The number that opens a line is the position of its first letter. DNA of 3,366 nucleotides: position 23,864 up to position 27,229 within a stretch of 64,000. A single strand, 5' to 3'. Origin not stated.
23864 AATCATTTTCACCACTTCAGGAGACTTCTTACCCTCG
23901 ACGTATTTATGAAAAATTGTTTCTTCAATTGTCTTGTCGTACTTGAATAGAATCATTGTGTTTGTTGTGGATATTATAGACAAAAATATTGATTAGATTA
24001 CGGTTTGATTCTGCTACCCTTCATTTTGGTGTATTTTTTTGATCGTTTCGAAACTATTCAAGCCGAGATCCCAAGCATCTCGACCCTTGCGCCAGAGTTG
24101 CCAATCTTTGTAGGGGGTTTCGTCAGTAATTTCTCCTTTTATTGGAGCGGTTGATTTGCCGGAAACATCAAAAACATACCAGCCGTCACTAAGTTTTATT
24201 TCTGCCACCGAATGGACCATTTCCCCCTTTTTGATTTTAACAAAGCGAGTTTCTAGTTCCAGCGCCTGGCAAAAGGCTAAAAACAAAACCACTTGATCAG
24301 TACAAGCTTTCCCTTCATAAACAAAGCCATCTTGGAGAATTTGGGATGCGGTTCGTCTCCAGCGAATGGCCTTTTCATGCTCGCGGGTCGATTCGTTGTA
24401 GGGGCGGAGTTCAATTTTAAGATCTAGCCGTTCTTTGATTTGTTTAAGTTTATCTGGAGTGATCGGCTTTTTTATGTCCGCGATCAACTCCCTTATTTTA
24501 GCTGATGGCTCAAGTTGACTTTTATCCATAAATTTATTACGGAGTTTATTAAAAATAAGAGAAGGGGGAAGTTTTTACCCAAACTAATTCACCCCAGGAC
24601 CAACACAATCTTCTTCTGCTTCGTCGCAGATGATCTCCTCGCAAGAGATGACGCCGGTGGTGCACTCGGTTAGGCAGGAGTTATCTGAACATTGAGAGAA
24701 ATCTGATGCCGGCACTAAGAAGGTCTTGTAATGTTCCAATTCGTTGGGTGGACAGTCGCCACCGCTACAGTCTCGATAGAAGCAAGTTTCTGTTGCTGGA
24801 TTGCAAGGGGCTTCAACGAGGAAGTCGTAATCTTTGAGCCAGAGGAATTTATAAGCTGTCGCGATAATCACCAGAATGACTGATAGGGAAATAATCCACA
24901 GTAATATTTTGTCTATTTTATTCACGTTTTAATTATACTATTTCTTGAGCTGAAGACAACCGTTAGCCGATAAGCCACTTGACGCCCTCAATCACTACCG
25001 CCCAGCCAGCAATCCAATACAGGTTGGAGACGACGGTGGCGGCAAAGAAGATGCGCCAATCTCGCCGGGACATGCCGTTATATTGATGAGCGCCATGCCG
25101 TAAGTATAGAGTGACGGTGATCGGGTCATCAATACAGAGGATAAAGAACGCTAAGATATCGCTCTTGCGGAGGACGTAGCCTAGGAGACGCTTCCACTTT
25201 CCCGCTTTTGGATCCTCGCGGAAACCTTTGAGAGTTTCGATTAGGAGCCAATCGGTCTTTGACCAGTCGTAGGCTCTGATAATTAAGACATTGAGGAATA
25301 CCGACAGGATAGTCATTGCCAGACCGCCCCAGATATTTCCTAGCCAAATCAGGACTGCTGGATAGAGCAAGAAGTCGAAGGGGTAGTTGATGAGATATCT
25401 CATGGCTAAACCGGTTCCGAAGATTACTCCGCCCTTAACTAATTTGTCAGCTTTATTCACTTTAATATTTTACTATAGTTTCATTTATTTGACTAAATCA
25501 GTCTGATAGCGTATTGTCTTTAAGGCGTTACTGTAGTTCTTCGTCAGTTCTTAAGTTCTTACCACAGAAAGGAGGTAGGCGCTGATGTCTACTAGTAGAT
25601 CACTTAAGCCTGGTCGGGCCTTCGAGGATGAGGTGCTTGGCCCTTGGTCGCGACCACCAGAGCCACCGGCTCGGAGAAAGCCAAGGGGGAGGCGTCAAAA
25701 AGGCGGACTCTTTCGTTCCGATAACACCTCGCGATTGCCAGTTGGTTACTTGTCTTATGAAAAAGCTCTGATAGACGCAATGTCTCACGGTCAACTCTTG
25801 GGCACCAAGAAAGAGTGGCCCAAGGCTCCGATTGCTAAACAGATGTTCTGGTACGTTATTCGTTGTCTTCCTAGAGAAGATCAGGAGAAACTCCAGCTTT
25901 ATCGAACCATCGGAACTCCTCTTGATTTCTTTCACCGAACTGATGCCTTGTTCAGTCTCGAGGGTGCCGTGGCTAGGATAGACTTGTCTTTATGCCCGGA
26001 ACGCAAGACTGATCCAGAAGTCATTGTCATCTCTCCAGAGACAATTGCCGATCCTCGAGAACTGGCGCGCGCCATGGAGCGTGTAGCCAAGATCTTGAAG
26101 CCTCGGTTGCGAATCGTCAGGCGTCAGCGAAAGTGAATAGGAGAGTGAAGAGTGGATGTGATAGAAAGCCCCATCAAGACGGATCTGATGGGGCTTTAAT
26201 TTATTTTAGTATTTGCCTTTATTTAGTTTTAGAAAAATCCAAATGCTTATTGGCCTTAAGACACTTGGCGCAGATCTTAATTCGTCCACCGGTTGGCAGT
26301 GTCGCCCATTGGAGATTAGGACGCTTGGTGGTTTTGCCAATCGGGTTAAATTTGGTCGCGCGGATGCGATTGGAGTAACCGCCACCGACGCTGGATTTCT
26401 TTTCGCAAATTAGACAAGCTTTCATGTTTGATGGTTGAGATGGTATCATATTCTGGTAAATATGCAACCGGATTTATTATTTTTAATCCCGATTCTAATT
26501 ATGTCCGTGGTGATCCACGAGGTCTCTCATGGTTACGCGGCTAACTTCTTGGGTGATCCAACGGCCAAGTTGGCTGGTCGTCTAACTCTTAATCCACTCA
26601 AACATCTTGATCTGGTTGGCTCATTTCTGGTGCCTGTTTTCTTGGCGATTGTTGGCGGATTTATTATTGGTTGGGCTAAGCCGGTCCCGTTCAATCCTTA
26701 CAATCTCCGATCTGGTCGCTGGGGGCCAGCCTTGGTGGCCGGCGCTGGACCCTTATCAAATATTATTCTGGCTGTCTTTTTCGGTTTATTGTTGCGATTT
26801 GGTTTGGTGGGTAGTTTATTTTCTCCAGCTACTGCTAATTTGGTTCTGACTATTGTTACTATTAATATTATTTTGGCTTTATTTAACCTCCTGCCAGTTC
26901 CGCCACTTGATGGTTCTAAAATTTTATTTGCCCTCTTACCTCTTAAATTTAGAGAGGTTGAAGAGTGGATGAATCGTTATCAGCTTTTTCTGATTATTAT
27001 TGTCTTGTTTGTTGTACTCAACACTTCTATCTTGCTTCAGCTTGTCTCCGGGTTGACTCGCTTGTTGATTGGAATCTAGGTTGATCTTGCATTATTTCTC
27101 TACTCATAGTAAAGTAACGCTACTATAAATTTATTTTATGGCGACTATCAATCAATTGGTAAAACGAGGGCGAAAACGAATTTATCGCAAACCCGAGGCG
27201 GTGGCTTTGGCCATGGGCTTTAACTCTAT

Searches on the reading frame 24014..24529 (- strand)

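Call 8: search_protein_families(library=pfam, proteins=[window:24014-24529:-], max_evalue=0.01)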
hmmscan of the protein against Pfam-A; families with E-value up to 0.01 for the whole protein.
window:24014-24529:- (171 aa): 1 family
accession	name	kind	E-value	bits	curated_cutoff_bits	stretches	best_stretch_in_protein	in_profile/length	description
PF01841.26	Transglut_core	-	3.1e-06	27.9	23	1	17-121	9-107/108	Transglutaminase-like superfamily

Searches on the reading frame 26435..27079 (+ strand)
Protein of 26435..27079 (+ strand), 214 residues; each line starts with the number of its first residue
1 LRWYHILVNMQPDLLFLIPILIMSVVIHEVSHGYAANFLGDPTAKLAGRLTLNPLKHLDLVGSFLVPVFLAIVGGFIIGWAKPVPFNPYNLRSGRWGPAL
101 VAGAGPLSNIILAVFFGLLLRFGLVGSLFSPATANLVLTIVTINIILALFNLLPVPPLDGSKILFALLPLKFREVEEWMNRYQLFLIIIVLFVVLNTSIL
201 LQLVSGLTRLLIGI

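Call 100: search_protein_families(library=pfam, proteins=[window:26435-27079:+], max_evalue=0.01)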
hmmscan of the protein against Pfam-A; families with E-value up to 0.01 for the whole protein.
window:26435-27079:+ (214 aa): 1 family
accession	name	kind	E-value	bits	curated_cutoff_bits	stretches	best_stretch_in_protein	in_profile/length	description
PF02163.28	Peptidase_M50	-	1.1e-14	54.8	27.2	2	134-189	160-220/221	Peptidase family M50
